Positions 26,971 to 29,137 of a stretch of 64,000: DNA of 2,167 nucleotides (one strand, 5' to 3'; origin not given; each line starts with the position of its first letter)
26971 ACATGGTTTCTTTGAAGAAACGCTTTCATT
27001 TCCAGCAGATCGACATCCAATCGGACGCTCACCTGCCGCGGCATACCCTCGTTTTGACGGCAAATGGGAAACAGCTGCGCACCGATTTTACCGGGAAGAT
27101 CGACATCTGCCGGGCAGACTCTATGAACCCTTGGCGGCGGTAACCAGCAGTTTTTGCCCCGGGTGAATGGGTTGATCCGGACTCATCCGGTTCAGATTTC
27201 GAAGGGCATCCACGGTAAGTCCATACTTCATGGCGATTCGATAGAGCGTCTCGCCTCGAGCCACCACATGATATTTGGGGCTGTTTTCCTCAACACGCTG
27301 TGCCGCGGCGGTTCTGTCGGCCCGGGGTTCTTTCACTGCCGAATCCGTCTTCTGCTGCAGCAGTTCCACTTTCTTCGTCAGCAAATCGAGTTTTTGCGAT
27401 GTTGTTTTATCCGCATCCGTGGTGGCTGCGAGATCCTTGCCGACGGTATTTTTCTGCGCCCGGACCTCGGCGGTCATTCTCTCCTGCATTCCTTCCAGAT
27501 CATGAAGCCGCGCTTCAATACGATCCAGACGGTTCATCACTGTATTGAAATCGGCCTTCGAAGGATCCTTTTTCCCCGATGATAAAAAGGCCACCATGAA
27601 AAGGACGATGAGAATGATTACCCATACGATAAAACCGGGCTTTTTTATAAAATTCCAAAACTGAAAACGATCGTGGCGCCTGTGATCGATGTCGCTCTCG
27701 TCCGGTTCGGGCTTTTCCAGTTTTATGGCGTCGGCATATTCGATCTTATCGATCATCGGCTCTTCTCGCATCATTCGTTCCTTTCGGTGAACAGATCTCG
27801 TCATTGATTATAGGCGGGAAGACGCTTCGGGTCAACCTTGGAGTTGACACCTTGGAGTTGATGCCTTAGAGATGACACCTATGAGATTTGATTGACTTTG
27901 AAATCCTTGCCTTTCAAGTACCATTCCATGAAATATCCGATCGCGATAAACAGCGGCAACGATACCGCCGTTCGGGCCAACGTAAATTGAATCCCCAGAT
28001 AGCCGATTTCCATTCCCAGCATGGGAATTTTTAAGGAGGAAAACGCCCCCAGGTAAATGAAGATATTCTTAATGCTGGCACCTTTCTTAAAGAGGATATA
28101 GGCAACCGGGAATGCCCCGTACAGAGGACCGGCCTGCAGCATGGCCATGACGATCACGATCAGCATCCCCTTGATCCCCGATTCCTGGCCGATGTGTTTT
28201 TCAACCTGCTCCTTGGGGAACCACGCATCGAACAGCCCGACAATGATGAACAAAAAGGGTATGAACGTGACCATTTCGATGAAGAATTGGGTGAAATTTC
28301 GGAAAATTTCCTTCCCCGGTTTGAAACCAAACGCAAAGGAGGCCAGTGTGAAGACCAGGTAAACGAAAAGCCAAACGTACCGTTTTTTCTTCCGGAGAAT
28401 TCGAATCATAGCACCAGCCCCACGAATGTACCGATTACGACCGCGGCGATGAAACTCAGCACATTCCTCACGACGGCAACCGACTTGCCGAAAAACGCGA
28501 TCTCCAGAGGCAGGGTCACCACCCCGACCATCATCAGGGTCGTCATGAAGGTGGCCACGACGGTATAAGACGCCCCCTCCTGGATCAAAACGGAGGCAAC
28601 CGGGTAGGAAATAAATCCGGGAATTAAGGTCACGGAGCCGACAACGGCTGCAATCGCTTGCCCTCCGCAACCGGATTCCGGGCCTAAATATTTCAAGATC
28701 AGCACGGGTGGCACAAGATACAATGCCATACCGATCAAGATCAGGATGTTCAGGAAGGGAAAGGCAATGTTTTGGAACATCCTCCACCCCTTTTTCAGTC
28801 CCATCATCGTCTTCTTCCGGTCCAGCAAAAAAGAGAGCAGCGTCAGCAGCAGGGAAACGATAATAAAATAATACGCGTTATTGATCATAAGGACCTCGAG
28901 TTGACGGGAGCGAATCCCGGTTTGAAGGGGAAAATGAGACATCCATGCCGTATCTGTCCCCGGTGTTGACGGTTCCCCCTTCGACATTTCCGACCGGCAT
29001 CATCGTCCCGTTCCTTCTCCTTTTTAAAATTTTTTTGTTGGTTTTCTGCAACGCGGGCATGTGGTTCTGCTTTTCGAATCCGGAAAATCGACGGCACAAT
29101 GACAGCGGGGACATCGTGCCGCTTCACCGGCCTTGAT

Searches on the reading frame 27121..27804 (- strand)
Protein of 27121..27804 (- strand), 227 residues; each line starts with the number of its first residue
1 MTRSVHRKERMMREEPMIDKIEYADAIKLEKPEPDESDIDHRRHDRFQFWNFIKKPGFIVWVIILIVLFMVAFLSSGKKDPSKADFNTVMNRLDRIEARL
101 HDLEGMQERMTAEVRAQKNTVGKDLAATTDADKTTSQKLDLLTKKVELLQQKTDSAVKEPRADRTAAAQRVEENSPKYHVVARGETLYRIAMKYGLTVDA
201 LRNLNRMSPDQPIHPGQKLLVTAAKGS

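Call 75: search_protein_families(library=pfam, proteins=[window:27121-27804:-], max_evalue=0.001)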
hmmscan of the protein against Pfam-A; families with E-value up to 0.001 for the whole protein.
window:27121-27804:- (227 aa): 1 family
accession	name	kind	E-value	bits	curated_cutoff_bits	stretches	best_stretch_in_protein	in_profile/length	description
PF01476.26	LysM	-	2.4e-14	53.5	20.9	1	179-221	1-42/43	LysM domain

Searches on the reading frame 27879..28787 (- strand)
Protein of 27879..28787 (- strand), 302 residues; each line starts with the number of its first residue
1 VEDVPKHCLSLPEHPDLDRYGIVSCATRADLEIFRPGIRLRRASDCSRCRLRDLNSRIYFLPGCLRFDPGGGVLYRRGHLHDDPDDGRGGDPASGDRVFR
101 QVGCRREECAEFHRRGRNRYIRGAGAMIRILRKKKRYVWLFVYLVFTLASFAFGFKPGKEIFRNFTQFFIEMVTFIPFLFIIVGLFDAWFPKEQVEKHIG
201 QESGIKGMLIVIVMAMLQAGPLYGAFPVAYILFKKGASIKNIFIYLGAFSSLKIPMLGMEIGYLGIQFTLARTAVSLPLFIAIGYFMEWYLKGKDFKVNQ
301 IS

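Call 54: search_protein_families(library=pfam, proteins=[window:27879-28787:-], max_evalue=0.001)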
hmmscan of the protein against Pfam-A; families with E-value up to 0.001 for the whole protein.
window:27879-28787:- (302 aa): 1 family
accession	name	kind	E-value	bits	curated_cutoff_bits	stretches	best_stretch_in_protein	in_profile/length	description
PF03773.19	ArsP_1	-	3e-12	46.8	32.3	1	161-295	5-139/294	Predicted permease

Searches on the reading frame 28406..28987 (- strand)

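Call 75: search_protein_families(library=pfam, proteins=[window:28406-28987:-], max_evalue=0.001)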
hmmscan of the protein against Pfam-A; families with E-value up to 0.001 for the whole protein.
window:28406-28987:- (193 aa): 1 family
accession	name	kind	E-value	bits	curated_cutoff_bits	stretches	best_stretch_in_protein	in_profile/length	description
PF03773.19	ArsP_1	-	3.4e-05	23.6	32.3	1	76-188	17-130/294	Predicted permease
